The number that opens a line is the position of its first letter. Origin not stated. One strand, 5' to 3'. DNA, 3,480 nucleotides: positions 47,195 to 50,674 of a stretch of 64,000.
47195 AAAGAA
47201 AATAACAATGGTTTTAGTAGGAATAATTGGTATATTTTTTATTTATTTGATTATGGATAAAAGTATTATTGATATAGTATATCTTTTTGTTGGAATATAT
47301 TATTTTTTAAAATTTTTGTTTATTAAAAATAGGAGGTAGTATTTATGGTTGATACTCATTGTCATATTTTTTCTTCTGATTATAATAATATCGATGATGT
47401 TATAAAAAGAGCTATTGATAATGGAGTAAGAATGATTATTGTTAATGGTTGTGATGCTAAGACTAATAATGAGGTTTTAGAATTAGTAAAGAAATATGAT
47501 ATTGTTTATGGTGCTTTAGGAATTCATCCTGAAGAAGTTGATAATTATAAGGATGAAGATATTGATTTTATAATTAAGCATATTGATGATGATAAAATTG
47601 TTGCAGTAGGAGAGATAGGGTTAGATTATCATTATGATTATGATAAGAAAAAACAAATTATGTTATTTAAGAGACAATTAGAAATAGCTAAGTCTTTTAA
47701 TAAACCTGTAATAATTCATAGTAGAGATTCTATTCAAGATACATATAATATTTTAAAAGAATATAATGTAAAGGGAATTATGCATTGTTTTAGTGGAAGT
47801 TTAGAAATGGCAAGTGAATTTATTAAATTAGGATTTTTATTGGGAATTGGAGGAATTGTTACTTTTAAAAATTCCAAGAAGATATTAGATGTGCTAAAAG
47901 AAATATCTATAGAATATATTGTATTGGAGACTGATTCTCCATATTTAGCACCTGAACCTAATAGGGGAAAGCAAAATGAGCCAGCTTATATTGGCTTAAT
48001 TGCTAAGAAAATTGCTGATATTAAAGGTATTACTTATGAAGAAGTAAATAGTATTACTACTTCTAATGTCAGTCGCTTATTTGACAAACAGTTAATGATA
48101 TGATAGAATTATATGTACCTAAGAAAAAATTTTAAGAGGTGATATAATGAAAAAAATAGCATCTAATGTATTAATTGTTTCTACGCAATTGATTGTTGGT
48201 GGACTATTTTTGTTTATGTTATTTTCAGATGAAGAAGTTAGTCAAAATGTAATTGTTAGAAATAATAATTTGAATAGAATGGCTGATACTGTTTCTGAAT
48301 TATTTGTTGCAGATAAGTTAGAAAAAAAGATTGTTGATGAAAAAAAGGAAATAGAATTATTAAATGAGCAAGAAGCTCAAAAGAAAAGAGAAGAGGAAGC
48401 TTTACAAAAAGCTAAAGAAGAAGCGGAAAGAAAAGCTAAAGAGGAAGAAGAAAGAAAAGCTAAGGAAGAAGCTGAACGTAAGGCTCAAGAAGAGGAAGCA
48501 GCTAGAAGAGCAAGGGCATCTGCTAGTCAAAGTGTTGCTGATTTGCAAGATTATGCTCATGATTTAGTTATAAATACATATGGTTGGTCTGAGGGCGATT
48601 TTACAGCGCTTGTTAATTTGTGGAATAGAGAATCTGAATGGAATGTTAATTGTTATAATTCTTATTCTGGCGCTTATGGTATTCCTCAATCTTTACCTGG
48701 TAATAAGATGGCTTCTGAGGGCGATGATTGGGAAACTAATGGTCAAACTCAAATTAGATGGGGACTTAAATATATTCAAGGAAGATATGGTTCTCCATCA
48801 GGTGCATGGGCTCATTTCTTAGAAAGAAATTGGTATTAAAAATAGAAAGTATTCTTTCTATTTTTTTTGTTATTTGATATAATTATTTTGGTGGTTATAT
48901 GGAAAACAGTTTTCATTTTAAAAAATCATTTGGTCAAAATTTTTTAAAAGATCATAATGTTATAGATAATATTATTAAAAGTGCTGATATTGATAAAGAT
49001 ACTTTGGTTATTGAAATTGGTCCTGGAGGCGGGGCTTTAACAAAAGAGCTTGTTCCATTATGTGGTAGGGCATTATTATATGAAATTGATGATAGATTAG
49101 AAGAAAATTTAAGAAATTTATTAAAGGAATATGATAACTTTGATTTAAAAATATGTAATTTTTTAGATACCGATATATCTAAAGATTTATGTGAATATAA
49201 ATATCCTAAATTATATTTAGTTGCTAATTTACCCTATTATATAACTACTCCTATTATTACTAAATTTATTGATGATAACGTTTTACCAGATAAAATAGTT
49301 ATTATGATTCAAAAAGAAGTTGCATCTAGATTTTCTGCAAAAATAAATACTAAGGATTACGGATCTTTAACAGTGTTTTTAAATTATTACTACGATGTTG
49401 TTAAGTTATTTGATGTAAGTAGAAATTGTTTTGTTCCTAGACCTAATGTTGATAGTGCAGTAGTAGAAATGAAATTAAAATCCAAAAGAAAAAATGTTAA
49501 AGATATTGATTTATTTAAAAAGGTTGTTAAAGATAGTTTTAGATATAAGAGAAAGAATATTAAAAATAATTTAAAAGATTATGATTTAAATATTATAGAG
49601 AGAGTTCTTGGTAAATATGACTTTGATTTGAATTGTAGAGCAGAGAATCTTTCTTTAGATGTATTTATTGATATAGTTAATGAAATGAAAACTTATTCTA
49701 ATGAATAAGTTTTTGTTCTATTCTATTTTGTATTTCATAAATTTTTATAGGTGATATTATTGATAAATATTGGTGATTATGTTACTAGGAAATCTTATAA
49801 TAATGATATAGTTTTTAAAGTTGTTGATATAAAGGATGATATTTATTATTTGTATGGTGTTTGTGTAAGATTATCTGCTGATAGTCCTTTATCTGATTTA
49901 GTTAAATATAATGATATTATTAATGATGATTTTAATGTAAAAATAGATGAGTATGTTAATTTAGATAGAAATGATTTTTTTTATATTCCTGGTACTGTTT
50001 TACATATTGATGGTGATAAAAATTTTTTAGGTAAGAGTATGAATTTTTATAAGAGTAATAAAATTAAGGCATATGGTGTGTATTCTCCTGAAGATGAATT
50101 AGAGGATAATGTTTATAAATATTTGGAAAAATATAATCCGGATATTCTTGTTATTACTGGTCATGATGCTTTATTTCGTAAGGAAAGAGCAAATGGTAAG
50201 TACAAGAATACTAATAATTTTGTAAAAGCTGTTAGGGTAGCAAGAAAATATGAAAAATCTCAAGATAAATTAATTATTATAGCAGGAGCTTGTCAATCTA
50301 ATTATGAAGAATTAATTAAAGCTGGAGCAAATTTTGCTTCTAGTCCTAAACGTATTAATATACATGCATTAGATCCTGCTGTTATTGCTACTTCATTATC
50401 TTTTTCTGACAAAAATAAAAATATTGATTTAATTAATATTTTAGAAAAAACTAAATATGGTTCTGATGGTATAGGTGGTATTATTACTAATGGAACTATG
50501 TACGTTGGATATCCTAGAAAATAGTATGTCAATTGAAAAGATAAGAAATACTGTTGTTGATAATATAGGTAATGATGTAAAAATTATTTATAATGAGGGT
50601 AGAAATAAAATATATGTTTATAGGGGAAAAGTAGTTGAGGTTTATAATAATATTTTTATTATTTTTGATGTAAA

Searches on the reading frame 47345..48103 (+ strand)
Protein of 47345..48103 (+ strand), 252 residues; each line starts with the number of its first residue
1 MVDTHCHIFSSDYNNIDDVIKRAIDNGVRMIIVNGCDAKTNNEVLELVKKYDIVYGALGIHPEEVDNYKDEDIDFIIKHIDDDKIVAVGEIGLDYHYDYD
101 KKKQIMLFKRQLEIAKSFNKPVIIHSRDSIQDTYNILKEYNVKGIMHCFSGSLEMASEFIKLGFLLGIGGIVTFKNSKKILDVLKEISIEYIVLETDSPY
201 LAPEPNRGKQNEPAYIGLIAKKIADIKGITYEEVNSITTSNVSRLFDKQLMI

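Call 36: search_protein_families(library=pfam, proteins=[window:47345-48103:+], max_evalue=0.0001)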
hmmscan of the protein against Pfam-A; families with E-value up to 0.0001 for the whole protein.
window:47345-48103:+ (252 aa): 1 family
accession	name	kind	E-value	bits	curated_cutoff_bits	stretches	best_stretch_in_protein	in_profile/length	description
PF01026.27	TatD_DNase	-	4.9e-85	285.4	27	1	2-246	1-252/253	TatD related DNase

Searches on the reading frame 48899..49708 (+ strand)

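Call 36: search_protein_families(library=pfam, proteins=[window:48899-49708:+], max_evalue=0.0001)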
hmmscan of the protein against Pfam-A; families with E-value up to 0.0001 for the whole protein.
window:48899-49708:+ (269 aa): 1 family
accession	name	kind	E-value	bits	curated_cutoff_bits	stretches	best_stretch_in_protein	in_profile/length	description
PF00398.26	RrnaAD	-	5.7e-59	199.8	24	1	5-264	2-262/263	Ribosomal RNA adenine dimethylase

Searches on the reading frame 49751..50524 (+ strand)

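Call 36: search_protein_families(library=pfam, proteins=[window:49751-50524:+], max_evalue=0.0001)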
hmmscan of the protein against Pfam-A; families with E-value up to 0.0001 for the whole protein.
window:49751-50524:+ (257 aa): 1 family
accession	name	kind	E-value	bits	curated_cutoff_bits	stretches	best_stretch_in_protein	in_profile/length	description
PF05582.17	Peptidase_U57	-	6.6e-87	291.8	25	1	6-255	1-280/280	YabG peptidase U57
